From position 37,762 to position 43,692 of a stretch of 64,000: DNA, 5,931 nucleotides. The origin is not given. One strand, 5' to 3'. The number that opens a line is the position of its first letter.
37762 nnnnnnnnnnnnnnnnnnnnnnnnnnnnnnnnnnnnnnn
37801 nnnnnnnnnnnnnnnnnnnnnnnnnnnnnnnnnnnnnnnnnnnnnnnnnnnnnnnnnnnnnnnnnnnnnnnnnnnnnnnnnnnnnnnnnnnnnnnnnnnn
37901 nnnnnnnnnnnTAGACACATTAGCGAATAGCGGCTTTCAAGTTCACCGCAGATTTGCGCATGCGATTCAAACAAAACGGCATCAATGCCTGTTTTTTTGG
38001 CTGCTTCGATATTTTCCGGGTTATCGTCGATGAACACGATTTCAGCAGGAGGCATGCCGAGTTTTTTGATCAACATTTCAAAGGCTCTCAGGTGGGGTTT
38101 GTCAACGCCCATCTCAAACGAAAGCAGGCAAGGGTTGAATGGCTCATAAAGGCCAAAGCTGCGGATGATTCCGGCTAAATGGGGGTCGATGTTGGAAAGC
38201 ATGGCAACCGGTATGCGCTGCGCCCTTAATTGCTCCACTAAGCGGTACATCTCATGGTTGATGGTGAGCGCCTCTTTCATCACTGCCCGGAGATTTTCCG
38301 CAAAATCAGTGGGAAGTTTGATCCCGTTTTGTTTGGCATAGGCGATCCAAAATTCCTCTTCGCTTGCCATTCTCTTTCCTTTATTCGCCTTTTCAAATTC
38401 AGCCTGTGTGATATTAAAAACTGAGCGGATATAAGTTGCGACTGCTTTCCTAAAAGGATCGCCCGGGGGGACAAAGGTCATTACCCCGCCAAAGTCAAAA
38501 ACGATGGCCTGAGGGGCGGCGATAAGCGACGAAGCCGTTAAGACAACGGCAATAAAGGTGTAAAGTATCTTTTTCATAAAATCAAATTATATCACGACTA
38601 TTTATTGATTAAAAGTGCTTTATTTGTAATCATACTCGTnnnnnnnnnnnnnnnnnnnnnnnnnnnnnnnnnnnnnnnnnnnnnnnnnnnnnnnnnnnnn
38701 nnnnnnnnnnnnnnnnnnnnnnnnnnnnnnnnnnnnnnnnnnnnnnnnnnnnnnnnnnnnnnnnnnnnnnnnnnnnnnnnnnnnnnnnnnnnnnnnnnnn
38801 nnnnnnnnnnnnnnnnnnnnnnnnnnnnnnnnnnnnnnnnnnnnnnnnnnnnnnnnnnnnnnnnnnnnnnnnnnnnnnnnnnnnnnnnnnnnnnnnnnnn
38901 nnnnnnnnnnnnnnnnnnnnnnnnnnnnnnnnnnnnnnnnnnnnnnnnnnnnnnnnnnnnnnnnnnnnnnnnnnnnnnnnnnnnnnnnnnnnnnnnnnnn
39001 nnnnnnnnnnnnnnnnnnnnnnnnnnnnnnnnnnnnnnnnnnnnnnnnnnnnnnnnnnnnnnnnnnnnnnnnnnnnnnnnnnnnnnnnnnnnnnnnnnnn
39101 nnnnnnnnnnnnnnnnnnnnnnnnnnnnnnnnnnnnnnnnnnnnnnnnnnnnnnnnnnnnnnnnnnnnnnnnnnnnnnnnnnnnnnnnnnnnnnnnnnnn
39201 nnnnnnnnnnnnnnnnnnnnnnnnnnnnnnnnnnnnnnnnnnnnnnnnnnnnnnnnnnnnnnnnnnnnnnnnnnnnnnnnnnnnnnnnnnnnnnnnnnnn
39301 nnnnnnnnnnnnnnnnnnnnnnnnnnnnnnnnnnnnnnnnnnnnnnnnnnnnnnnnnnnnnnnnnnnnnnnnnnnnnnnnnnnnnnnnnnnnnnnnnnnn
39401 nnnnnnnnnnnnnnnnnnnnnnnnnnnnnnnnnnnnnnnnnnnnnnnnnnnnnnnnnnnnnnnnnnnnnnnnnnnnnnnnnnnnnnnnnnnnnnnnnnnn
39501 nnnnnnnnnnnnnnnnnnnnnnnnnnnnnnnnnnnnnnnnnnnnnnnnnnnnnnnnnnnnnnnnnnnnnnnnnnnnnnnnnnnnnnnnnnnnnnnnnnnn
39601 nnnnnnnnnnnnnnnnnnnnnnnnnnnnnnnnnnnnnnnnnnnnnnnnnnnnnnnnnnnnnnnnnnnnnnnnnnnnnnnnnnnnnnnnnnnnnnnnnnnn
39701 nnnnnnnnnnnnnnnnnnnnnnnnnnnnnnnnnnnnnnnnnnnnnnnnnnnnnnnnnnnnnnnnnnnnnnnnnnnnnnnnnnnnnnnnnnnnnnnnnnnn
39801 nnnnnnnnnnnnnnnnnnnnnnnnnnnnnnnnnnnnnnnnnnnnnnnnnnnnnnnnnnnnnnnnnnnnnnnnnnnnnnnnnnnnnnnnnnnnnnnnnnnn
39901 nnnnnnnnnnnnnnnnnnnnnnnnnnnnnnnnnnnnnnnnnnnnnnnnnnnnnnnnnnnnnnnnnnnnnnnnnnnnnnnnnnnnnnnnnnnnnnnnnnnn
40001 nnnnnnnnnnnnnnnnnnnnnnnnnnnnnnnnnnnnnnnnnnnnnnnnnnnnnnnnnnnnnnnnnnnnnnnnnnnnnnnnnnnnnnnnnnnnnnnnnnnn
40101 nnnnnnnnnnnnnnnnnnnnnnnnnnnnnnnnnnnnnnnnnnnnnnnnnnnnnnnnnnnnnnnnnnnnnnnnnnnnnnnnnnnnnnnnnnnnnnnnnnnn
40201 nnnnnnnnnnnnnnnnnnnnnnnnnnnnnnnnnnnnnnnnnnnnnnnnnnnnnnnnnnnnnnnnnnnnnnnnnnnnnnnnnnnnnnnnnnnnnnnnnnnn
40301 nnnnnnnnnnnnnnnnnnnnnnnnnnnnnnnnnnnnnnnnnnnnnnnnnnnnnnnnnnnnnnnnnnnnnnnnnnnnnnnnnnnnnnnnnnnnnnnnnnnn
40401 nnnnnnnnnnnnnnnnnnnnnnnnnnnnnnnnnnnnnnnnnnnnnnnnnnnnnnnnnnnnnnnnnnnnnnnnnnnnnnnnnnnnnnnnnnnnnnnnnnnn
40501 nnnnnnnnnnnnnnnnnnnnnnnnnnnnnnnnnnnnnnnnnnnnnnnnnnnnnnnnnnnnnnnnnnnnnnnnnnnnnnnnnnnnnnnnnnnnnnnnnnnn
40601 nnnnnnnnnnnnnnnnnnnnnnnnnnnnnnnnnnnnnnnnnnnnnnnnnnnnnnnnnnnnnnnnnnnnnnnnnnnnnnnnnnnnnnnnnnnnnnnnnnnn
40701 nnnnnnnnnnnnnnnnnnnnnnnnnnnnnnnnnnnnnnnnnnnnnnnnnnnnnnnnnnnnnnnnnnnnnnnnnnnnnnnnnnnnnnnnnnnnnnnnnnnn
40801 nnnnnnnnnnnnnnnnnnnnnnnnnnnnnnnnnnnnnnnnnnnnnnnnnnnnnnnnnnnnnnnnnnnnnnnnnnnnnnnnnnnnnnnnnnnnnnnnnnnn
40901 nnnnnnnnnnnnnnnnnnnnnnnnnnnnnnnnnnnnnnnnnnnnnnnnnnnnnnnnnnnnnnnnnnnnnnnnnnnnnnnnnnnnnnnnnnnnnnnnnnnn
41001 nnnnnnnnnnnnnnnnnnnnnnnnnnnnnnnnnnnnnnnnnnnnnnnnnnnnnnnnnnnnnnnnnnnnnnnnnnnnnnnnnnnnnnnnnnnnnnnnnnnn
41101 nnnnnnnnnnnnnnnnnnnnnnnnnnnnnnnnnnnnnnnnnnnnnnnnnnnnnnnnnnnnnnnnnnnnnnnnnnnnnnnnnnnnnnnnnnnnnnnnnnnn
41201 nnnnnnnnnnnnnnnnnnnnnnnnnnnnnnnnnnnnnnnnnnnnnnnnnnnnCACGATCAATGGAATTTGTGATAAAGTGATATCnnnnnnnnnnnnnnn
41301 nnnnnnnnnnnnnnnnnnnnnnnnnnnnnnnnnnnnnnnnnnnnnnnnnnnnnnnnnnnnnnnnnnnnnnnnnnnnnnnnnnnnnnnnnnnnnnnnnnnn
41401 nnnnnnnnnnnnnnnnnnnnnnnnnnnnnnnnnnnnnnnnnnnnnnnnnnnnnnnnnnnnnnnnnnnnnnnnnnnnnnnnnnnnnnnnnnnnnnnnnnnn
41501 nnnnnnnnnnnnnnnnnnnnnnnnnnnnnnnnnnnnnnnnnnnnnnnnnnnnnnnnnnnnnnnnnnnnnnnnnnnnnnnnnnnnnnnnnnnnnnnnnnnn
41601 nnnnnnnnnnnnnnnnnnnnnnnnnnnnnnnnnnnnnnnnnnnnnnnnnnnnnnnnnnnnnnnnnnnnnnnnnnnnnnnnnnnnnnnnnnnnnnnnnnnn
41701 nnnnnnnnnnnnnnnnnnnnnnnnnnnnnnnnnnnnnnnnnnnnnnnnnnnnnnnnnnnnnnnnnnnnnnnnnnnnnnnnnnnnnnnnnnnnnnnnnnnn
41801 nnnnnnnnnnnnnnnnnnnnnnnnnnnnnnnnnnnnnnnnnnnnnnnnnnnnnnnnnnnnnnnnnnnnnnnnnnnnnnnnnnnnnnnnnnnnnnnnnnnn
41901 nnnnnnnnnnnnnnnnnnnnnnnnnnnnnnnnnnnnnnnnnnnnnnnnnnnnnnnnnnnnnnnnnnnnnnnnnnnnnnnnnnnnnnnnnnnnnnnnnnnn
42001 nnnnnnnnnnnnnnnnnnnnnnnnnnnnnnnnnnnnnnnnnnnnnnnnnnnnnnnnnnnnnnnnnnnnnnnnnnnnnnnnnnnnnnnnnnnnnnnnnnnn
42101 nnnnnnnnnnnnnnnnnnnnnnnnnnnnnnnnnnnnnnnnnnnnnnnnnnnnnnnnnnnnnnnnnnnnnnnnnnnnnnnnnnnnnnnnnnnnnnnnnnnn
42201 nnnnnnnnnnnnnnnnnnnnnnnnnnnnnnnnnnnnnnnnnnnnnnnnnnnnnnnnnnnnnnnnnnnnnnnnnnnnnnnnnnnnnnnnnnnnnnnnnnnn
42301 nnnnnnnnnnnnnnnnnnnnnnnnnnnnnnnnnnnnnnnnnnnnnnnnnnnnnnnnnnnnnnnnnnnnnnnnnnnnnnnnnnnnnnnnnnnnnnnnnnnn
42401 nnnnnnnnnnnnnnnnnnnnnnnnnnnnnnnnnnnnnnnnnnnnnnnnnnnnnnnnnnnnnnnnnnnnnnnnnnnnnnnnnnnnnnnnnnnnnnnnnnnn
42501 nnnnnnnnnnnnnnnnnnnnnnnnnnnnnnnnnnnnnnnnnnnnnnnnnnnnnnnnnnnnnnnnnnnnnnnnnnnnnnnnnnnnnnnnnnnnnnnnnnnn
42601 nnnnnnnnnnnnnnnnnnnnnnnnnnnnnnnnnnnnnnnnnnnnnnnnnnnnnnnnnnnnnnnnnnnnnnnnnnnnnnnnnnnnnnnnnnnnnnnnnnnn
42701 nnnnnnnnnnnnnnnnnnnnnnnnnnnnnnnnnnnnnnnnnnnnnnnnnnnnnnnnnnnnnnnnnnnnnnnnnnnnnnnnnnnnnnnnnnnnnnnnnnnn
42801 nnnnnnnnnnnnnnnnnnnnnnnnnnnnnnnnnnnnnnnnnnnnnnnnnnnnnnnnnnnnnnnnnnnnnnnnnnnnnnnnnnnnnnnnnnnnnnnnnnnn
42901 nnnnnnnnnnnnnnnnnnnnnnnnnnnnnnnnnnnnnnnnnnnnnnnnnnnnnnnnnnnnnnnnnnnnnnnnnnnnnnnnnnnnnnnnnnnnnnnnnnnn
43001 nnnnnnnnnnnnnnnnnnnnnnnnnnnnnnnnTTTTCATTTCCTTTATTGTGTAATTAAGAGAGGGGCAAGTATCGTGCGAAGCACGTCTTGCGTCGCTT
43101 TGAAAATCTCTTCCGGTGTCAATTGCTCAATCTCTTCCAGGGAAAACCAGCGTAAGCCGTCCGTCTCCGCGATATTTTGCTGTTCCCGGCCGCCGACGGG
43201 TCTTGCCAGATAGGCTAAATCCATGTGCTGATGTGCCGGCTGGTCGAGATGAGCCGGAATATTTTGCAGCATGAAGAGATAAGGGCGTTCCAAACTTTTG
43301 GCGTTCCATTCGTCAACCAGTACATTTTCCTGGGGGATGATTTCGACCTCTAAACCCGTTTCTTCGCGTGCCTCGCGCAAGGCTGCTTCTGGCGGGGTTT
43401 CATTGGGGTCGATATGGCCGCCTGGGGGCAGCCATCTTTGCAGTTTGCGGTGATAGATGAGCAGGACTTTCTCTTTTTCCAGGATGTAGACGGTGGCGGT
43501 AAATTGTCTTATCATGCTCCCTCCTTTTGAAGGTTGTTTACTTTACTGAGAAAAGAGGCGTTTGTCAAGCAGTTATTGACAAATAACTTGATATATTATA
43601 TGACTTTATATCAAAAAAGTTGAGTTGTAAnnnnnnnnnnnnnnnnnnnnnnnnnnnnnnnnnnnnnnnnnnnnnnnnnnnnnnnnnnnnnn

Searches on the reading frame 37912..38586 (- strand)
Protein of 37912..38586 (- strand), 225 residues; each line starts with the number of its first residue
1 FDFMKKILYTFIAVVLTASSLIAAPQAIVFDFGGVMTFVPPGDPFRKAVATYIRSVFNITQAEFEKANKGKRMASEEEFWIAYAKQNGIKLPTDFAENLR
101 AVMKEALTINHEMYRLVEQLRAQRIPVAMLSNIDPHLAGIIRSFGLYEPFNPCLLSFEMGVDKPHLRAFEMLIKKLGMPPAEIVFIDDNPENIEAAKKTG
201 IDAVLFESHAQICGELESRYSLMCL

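Call 28: search_protein_families(library=pfam, proteins=[window:37912-38586:-], max_evalue=0.0001)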
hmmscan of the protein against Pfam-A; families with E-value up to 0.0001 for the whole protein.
window:37912-38586:- (225 aa): 3 families
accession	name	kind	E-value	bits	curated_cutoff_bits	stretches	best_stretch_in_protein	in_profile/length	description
PF00702.32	Hydrolase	-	1.3e-18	68.6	26.4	1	26-198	2-189/191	haloacid dehalogenase-like hydrolase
PF13419.12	HAD_2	-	1e-11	45.8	23.8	1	56-204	26-176/178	Haloacid dehalogenase-like hydrolase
PF13242.12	Hydrolase_like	-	6.6e-05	23.2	22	0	162-207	3-49/75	HAD-hyrolase-like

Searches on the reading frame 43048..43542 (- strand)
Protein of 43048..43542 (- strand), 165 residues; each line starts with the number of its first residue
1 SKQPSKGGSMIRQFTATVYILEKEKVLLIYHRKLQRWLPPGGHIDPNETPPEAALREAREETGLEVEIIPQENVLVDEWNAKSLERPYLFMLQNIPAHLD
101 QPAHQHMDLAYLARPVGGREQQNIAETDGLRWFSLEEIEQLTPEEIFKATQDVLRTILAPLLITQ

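Call 28: search_protein_families(library=pfam, proteins=[window:43048-43542:-], max_evalue=0.0001)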
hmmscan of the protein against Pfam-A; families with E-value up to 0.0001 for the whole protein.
window:43048-43542:- (165 aa): 1 family
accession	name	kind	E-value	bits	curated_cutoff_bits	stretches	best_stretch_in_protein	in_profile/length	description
PF00293.34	NUDIX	-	1.5e-18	67.5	21.1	1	14-145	4-124/134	NUDIX domain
